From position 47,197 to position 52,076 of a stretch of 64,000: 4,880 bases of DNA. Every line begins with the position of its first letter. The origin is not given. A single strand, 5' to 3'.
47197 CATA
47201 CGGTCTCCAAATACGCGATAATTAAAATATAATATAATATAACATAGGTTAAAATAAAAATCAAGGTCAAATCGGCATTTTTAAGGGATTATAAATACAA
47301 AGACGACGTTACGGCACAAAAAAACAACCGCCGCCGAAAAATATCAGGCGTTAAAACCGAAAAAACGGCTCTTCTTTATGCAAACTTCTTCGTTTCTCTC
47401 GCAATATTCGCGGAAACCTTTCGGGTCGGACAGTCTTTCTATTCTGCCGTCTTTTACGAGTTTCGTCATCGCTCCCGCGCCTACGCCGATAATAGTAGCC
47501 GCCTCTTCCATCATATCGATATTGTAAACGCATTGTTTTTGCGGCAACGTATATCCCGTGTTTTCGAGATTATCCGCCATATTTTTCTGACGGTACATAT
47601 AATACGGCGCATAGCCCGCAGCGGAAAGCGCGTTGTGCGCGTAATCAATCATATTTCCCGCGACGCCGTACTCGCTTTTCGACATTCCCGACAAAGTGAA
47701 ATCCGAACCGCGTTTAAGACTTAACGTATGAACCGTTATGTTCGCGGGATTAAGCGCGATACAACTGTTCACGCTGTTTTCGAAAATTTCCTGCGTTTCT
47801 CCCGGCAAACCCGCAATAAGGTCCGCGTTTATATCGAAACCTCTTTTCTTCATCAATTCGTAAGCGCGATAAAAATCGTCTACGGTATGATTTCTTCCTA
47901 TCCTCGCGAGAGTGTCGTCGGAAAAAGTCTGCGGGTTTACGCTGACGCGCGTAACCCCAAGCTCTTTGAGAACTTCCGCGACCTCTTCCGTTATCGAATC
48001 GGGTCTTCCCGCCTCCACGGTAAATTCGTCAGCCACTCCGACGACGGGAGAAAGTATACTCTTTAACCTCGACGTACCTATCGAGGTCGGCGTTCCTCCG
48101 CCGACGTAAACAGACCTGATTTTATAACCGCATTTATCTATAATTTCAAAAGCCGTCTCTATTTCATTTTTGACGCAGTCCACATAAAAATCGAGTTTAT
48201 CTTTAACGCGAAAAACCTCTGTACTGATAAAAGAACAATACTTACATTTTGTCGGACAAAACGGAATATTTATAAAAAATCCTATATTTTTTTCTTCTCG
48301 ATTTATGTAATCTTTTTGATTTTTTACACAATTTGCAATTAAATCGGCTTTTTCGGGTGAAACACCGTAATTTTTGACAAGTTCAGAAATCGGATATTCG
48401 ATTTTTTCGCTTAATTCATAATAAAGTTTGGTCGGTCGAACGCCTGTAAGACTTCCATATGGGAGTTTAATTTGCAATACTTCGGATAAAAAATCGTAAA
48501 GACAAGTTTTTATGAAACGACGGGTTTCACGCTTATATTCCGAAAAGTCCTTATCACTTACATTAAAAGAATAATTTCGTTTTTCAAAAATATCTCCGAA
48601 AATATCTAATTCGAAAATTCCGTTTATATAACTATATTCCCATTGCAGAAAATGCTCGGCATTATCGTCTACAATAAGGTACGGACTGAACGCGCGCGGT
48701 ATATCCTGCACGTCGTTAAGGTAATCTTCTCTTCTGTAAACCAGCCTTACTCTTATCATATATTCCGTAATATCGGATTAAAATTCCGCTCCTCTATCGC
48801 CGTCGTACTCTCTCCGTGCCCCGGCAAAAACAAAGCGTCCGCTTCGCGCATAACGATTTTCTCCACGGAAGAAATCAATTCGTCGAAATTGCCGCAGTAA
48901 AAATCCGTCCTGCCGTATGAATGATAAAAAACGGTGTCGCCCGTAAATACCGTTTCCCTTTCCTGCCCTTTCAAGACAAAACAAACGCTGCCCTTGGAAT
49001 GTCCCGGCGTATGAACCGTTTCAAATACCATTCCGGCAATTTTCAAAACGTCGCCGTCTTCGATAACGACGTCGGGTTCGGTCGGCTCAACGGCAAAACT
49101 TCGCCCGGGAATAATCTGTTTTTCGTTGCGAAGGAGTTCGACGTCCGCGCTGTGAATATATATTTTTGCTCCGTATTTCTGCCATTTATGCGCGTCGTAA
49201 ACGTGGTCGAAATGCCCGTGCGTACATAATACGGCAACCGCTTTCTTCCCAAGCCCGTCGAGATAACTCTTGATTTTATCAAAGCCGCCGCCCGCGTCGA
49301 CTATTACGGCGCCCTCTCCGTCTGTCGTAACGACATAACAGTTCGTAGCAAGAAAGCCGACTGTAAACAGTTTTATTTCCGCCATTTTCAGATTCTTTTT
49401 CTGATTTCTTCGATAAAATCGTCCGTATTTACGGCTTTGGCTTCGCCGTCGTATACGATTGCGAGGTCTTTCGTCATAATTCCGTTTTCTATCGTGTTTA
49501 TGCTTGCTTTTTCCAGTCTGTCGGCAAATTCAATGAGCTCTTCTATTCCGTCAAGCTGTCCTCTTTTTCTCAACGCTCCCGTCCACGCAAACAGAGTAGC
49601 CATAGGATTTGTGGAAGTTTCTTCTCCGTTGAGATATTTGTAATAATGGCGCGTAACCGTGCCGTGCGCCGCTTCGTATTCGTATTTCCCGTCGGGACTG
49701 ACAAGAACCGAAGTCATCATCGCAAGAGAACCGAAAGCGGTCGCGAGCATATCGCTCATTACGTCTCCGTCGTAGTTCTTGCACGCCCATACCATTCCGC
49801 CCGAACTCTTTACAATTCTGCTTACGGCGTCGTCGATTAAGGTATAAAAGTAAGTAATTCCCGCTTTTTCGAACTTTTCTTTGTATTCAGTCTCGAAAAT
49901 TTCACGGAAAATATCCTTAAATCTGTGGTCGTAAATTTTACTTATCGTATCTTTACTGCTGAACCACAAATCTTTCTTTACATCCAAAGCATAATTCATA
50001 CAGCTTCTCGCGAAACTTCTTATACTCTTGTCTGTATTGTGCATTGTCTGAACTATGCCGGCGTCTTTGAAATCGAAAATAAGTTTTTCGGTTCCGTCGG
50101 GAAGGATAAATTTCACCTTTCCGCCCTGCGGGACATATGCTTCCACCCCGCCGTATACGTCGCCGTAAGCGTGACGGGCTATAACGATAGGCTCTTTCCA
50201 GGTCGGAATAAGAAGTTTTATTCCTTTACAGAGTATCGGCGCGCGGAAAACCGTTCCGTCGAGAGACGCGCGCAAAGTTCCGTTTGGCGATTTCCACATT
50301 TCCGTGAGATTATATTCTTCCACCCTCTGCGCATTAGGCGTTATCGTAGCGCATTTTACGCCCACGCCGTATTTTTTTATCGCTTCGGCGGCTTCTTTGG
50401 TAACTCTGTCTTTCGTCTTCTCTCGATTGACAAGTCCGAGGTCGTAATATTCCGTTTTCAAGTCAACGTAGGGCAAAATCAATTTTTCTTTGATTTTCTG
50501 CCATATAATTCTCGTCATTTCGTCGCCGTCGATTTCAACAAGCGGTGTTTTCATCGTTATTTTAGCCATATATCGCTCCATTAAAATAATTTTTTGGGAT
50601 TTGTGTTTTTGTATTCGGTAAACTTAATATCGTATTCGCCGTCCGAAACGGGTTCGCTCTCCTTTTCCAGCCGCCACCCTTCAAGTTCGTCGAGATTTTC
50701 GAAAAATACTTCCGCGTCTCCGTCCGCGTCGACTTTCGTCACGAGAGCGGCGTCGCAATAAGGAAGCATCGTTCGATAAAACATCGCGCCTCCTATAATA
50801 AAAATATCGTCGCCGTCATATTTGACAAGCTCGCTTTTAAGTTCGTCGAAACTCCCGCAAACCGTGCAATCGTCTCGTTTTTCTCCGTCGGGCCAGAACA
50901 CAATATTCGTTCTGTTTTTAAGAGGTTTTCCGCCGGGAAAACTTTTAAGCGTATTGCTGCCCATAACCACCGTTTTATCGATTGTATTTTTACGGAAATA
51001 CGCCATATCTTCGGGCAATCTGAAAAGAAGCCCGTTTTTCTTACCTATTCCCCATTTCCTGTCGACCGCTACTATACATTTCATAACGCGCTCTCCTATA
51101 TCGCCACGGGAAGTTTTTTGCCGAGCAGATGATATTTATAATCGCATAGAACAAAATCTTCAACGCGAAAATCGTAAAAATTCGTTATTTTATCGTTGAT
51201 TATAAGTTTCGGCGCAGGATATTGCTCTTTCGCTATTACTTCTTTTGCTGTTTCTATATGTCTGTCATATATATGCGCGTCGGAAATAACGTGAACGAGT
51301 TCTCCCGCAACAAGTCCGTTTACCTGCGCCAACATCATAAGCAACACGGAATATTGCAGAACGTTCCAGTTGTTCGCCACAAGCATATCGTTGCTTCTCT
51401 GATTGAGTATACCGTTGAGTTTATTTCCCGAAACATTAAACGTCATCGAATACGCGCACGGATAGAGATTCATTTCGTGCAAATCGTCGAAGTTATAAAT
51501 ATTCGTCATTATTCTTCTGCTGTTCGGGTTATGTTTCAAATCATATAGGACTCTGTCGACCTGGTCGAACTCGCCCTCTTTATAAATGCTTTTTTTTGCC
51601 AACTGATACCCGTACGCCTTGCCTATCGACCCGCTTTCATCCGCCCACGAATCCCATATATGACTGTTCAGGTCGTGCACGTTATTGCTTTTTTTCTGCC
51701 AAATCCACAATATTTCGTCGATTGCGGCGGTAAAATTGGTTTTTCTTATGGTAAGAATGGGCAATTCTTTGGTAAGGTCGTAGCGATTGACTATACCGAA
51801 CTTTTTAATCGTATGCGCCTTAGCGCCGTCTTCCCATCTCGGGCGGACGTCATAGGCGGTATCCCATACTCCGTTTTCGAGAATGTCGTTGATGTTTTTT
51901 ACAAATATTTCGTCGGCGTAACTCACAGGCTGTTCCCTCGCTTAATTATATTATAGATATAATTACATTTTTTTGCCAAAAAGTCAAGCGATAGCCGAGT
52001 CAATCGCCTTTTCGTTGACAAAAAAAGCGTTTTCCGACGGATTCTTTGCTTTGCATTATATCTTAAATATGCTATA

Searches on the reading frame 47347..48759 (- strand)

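Call 9: search_protein_families(library=ncbifam, proteins=[window:47347-48759:-], max_evalue=0.00001)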
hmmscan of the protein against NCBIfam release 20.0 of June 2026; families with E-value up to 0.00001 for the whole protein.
window:47347-48759:- (471 aa): 26 families (the best 25 are shown)
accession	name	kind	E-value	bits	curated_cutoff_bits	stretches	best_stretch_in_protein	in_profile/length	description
TIGR03994.1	rSAM_HemZ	equivalog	4.2e-127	424.6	321.4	1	81-465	2-399/401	coproporphyrinogen dehydrogenase HemZ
NF006060.0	PRK08207.1-3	equivalog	1.6e-106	356.9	653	1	69-466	58-471/477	coproporphyrinogen III oxidase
NF006064.0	PRK08207.2-2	equivalog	4.9e-106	355.5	504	1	62-465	49-457/465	coproporphyrinogen III oxidase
NF006061.0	PRK08207.1-4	equivalog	7.8e-96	321.8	702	1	64-463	73-489/501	coproporphyrinogen III oxidase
NF006065.0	PRK08207.2-4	equivalog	5.4e-84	282.9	922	1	3-455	15-478/484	coproporphyrinogen III oxidase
NF006062.0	PRK08207.1-5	equivalog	6.2e-83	279.2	1007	1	76-465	59-469/476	coproporphyrinogen III oxidase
NF006066.0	PRK08207.2-5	equivalog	1e-78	265.3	1117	1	76-458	101-498/518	coproporphyrinogen III oxidase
NF006063.0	PRK08207.2-1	equivalog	7e-78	262.5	1074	1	73-463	103-509/518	coproporphyrinogen III oxidase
NF006059.0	PRK08207.1-1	equivalog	1.5e-76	258.1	1012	1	70-453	71-477/496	coproporphyrinogen III oxidase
TIGR00539.1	hemN_rel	equivalog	2.1e-38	132.4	205.4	1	162-434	4-264/361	radical SAM family heme chaperone HemW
NF006067.1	PRK08208.1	equivalog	2.3e-35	122.4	380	1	153-430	30-297/427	STM4012 family radical SAM protein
TIGR04107.1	rSAM_HutW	equivalog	1.3e-31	109.9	400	1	144-431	27-308/419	heme anaerobic degradation radical SAM methyltransferase ChuW/HutW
NF005133.0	PRK06582.1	equivalog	2.4e-23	82.8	597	1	156-438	9-282/390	coproporphyrinogen III oxidase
NF006385.0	PRK08629.1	equivalog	1.4e-22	80.1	355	1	143-346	37-236/439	coproporphyrinogen III oxidase family protein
NF004567.0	PRK05904.1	equivalog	2.3e-22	79.7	355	1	161-355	9-201/353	coproporphyrinogen III oxidase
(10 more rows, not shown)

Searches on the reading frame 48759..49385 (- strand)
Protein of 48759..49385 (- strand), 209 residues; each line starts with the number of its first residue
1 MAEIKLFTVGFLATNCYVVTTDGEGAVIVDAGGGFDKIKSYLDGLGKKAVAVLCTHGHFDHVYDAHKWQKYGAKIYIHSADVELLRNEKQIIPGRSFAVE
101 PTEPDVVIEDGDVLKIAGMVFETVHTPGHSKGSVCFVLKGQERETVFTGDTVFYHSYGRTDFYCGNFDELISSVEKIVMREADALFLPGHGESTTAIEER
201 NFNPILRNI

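Call 9: search_protein_families(library=ncbifam, proteins=[window:48759-49385:-], max_evalue=0.00001)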
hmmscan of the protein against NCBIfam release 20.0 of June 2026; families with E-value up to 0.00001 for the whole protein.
window:48759-49385:- (209 aa): 25 families
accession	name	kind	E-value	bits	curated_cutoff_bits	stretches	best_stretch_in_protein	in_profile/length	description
NF012229.1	bla_class_B_core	domain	5.5e-20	72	100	1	15-138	16-138/139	metallo-beta-lactamase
NF033105.1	bla_subclass_B3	equivalog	4.8e-17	62.1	240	1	6-145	15-162/257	subclass B3 metallo-beta-lactamase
TIGR03413.1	GSH_gloB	equivalog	5.8e-17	61.9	200.8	1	14-190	9-164/248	hydroxyacylglutathione hydrolase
NF041804.1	MBL_fold_SolJ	exception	2e-13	50.1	350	1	4-191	9-179/224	solanimycin biosynthesis MBL-fold hydrolase SolJ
NF040641.1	bifunc_ST_SDO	equivalog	1.5e-12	47.1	625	1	36-190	189-342/423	bifunctional sulfur transferase/dioxygenase Blh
NF012101.1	blaGOB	exception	1.7e-11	44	560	1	6-143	44-189/290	GOB family subclass B3 metallo-beta-lactamase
NF053820.1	MBLfold_Strvi7410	exception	2.9e-11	43.4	525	0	99-143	149-193/343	Strvi_7410 family MBL fold metallo-hydrolase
NF007597.0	PRK10241.1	equivalog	4.3e-11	42.6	421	1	16-190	14-165/251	hydroxyacylglutathione hydrolase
NF000458.2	blaPEDO-2_fam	exception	1.4e-10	41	550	1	6-145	44-191/285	PEDO-2 family subclass B3 metallo-beta-lactamase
NF000457.2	blaPEDO-1_fam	exception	1.7e-10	40.8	550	1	7-143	45-189/286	PEDO-1 family subclass B3 metallo-beta-lactamase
NF000469.2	CAR_gen_B3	exception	2e-10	40.1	500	1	51-151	115-217/311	CAR family subclass B3 metallo-beta-lactamase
NF000454.2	blaCPS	exception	3.6e-10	40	620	1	6-143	44-189/290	CPS family subclass B3 metallo-beta-lactamase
NF000455.2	blaESP-1_fam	exception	1.2e-09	38.1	600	1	6-143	44-189/290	ESP-1 family subclass B3 metallo-beta-lactamase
NF033184.1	B3_Acin_new1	exception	3.9e-09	36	580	1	6-136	41-178/283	putative subclass B3 metallo-beta-lactamase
NF000405.1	HARLDQ_not_B3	exception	6.3e-09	35.8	350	1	17-176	42-207/267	HARLDQ motif MBL-fold protein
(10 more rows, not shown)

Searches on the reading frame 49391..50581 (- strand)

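Call 9: search_protein_families(library=ncbifam, proteins=[window:49391-50581:-], max_evalue=0.00001)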
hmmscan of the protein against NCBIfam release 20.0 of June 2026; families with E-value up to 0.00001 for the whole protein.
window:49391-50581:- (397 aa): 12 families
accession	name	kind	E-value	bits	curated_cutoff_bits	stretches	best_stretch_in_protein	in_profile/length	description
NF006156.0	PRK08299.1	equivalog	7.1e-193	640.7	335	1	5-396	1-397/403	NADP-dependent isocitrate dehydrogenase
TIGR00127.1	nadp_idh_euk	equivalog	1.9e-160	533.9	397.15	1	7-396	2-402/409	isocitrate dehydrogenase (NADP(+))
NF006673.0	PRK09222.1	equivalog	2.2e-14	53.3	509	1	40-396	33-340/482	NADP-dependent isocitrate dehydrogenase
TIGR00175.1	mito_nad_idh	equivalog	3.6e-12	46.1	432.4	1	175-396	135-333/334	isocitrate dehydrogenase (NAD(+))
TIGR00183.1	prok_nadp_idh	equivalog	1.5e-10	40.5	567.3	1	55-394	79-413/417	isocitrate dehydrogenase (NADP(+))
TIGR02924.1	ICDH_alpha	equivalog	3e-10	39.7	561.35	1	192-397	152-337/473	isocitrate dehydrogenase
NF005425.0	PRK07006.1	equivalog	6.5e-10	38.3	490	1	61-395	85-414/416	NADP-dependent isocitrate dehydrogenase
TIGR02088.1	LEU3_arch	subfamily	1e-08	34.8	409.8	1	180-374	138-311/324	isopropylmalate/isohomocitrate dehydrogenases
NF005036.0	PRK06451.1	equivalog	1.5e-08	33.8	484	1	52-393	71-404/412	NADP-dependent isocitrate dehydrogenase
TIGR00169.1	leuB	equivalog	1.3e-07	31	353.2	1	177-387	155-343/349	3-isopropylmalate dehydrogenase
NF040619.1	AksF_Meth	equivalog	9.9e-07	28.1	500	1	185-374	159-331/343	homoisocitrate dehydrogenase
NF006529.0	PRK08997.1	equivalog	1.5e-06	27.4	510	0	17-89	9-81/335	isocitrate dehydrogenase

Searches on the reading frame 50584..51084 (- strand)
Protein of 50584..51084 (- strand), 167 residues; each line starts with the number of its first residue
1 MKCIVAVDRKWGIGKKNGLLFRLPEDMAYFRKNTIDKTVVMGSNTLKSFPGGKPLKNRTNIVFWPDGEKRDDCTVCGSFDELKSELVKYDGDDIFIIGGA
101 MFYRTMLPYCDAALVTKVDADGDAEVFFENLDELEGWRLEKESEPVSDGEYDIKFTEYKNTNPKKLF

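Call 9: search_protein_families(library=ncbifam, proteins=[window:50584-51084:-], max_evalue=0.00001)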
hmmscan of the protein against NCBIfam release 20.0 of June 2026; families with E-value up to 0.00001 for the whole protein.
window:50584-51084:- (167 aa): 23 families
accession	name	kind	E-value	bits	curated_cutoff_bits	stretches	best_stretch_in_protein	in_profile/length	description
NF008037.0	PRK10769.1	equivalog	5.9e-20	71.7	168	1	4-132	8-130/160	type 3 dihydrofolate reductase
NF033868.0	trim_DfrA36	exception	2.8e-18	66.1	360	1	3-140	5-145/170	trimethoprim-resistant dihydrofolate reductase DfrA36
NF000332.1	trim_DfrDGK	exception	2.1e-17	63.4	300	1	3-138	4-135/161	DfrD/DfrG/DfrK family trimethoprim-resistant dihydrofolate reductase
NF000155.1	trim_DfrC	exception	7.9e-17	61.6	350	1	3-154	5-149/161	trimethoprim-sensitive dihydrofolate reductase DfrC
NF033473.1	trim_sens_DfrEf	exception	2.4e-16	60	350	1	3-133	4-133/164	trimethoprim-sensitive dihydrofolate reductase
NF000012.1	trim_DfrI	exception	4.4e-16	58.9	400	1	4-125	31-153/191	trimethoprim-resistant dihydrofolate reductase DfrI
NF000143.1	trim_DfrG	exception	1.1e-15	57.7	365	1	3-137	5-135/165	trimethoprim-resistant dihydrofolate reductase DfrG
NF000159.1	trim_DfrD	exception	1.7e-15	57.2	350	1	3-142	9-147/166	trimethoprim-resistant dihydrofolate reductase DfrD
NF000019.2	trim_DfrA3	exception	2.1e-15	56.9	350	1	4-149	6-148/162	trimethoprim-resistant dihydrofolate reductase DfrA3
NF000006.2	trim_DfrA26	exception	3.9e-15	56.4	350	1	4-160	22-182/183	trimethoprim-resistant dihydrofolate reductase DfrA26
NF040541.1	trim_DfrE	exception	2.6e-14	53.3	347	1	3-133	5-134/157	trimethoprim-resistant dihydrofolate reductase DfrE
NF033851.1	trim_DfrA35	exception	9.1e-14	51.4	360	1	4-139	5-141/170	trimethoprim-resistant dihydrofolate reductase DfrA35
NF047323.1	trim_DfrA50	exception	1.6e-13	51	355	1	1-121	1-114/158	trimethoprim-resistant dihydrofolate reductase DfrA50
NF047324.1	trim_DfrA51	exception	3.4e-13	50.2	322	1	1-128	1-122/158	trimethoprim-resistant dihydrofolate reductase DfrA51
NF000127.2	trim_DfrA20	exception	3.8e-13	49.8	325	1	3-130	7-138/169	trimethoprim-resistant dihydrofolate reductase DfrA20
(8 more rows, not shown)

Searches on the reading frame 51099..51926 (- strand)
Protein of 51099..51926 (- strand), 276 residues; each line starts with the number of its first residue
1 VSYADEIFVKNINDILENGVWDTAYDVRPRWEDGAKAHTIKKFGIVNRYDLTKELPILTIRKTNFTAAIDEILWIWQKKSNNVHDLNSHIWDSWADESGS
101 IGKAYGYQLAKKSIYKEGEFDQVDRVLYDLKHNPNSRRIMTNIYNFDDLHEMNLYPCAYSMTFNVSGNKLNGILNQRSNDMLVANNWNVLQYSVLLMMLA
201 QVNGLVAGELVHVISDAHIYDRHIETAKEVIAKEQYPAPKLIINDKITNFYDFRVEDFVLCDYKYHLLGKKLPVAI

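Call 9: search_protein_families(library=ncbifam, proteins=[window:51099-51926:-], max_evalue=0.00001)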
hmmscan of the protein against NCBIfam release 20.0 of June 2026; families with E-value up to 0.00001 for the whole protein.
window:51099-51926:- (276 aa): 8 families
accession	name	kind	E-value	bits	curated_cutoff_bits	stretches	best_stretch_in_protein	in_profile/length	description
NF002495.0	PRK01827.1-1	equivalog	2.6e-78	263.4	327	1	1-265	1-268/279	thymidylate synthase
NF002497.0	PRK01827.1-3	equivalog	8.2e-60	202.3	327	1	33-267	20-256/264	thymidylate synthase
NF002499.0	PRK01827.1-5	equivalog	2.7e-53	180.9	405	1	32-275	19-263/264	thymidylate synthase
TIGR03284.1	thym_sym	equivalog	3.9e-52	177.3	108.35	2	96-267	117-288/296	thymidylate synthase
NF002496.0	PRK01827.1-2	equivalog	8.5e-51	172.9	325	2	97-267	140-310/318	thymidylate synthase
NF002498.0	PRK01827.1-4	equivalog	9.1e-28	97.4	427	1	49-266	37-274/283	thymidylate synthase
NF010393.0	PRK13821.1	equivalog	4.7e-26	91.6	576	1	119-251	154-288/323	thymidylate synthase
TIGR03283.1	thy_syn_methano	equivalog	4.2e-13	49.3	174.55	1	108-225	86-199/201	thymidylate synthase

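Call 32: find_related_loci(query=A2, collection=genome_contigs, flank=10000)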
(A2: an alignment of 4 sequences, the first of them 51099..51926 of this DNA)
Query A2 (276 aa) in genome_contigs; peptide patterns used: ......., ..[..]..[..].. (x = any residue, [..] = any of these).
600 stretches matched a pattern (row limit reached: there are more); 548 encode a relative of the query (tblastn E <= 1e-3); the best 80 are kept; 80 distinct loci.
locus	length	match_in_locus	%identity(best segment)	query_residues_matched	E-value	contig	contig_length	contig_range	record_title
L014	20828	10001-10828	80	1-276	6e-154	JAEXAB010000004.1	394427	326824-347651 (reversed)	MAG: Bacillota bacterium isolate OH_SFB_23 k127_1247159, whole genome shotgun sequence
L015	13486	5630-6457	79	1-276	2e-151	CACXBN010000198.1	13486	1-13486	MAG: uncultured Ruminococcus sp. isolate RUG11111 genome assembly, contig: RUG11111_asm_198, whole genome shotgun sequen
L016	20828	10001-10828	79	1-276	1e-149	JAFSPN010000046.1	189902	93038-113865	MAG: Bacilli bacterium isolate RGIG3356 Goat_Reticulum-6__c379228, whole genome shotgun sequence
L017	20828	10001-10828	78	1-276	2e-149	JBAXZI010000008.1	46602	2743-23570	MAG: Clostridia bacterium isolate SO_2016_CLC_T1_39 scaffold00238_PH3_Jul14_2016, whole genome shotgun sequence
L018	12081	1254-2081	77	1-276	1e-147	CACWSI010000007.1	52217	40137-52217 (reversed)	MAG: uncultured Erysipelotrichaceae bacterium isolate RUG10878 genome assembly, contig: RUG10878_asm_7, whole genome sho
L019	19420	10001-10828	76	1-276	1e-146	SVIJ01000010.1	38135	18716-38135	MAG: Clostridiales bacterium isolate SIG406 NODE_23312_length_38135_cov_1.699774, whole genome shotgun sequence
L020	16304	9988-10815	76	1-276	3e-146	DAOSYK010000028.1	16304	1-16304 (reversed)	MAG TPA_asm: Clostridia bacterium isolate AMR_MDS_2087 NODE_2957_length_16304_cov_6.471844, whole genome shotgun sequenc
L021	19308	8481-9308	78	1-276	3e-146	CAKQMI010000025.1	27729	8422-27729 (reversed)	MAG: uncultured Clostridia bacterium isolate REFINED_METABAT215_TOP10_CONTIGS_1500_ASSEMBLY_K77_MERGED__Hadza_MoBio_hadz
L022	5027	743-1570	76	1-276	2e-148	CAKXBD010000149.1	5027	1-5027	MAG: uncultured bacterium isolate MTG238_bin.18.fa genome assembly, contig: NODE_149_length_5027_cov_2.800808, whole gen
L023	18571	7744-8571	76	1-276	4e-146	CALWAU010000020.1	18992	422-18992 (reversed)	MAG: uncultured Clostridia bacterium isolate E10__bin181 genome assembly, contig: E10__k127_1902004, whole genome shotgu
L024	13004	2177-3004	76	1-276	9e-146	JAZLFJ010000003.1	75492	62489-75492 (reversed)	MAG: Bacilli bacterium isolate T1900045004_TA20190066.MAGScoT_cleanbin_000114 SGB_4339_k141_779556, whole genome shotgun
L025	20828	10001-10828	76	1-276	5e-145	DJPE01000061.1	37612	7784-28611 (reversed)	MAG TPA_asm: Christensenella sp. UBA6420 UBA6420_contig_4887, whole genome shotgun sequence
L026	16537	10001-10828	74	1-276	5e-145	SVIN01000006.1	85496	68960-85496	MAG: Clostridiales bacterium isolate SIG410 NODE_6763_length_85496_cov_2.080755, whole genome shotgun sequence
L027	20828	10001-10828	75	1-276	6e-145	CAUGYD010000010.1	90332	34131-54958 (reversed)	MAG TPA_asm: uncultured Eubacteriales bacterium isolate SRR16279986_bin.37_MetaWRAP_v1.3_MAG genome assembly, contig: ER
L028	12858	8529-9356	75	1-276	3e-144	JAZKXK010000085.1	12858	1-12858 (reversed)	MAG: Candidatus Scatosoma sp. isolate T1900045119_TC20190113.MAGScoT_cleanbin_000039 SGB_4824_k141_1199085, whole genome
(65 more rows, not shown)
